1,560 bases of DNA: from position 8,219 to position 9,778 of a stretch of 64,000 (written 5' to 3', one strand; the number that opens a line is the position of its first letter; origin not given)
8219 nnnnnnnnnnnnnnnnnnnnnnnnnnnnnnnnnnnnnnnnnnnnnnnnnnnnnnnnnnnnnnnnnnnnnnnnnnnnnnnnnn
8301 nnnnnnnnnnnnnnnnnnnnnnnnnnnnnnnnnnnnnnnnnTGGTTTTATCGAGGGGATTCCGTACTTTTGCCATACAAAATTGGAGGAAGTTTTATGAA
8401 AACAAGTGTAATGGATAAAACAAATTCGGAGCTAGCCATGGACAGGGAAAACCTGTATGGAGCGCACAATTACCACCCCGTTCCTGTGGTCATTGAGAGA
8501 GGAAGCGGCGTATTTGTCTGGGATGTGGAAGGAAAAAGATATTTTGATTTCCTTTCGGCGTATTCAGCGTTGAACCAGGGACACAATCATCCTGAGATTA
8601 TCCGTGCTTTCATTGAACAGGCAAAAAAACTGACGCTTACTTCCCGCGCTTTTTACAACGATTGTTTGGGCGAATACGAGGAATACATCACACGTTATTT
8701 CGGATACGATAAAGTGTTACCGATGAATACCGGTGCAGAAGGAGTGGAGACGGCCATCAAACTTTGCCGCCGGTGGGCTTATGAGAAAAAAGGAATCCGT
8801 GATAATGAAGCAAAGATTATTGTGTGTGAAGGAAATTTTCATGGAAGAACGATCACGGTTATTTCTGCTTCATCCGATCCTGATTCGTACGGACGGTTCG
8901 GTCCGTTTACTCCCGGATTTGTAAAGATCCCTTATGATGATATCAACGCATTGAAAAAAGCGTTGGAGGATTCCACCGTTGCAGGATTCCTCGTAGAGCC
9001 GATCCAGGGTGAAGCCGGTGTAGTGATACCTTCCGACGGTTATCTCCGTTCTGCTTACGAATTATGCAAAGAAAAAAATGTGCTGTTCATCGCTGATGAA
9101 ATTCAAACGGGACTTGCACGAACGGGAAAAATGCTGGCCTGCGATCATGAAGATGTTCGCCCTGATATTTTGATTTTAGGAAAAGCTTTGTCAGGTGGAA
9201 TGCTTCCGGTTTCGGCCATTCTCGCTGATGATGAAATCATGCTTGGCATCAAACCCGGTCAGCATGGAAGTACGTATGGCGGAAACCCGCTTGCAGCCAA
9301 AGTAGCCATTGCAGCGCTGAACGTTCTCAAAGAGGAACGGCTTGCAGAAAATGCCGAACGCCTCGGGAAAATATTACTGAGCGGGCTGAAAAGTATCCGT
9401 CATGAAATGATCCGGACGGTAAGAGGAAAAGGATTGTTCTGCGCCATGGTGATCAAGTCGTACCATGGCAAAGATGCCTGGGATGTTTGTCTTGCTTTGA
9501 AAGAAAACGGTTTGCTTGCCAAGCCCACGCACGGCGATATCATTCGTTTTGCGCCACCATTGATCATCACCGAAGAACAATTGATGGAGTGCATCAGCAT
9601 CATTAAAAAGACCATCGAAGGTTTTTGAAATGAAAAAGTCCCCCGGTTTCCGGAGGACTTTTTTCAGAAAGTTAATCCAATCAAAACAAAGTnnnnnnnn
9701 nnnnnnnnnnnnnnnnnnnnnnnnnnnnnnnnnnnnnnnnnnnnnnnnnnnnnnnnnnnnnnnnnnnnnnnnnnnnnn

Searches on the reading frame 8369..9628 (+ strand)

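Call 63: search_protein_families(library=pfam, proteins=[window:8369-9628:+], max_evalue=0.00001)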
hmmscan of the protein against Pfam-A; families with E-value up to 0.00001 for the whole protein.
window:8369-9628:+ (419 aa): 1 family
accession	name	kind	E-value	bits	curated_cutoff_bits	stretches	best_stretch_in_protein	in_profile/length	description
PF00202.27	Aminotran_3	-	1.1e-128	429.8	30.5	1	30-416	1-403/403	Aminotransferase class-III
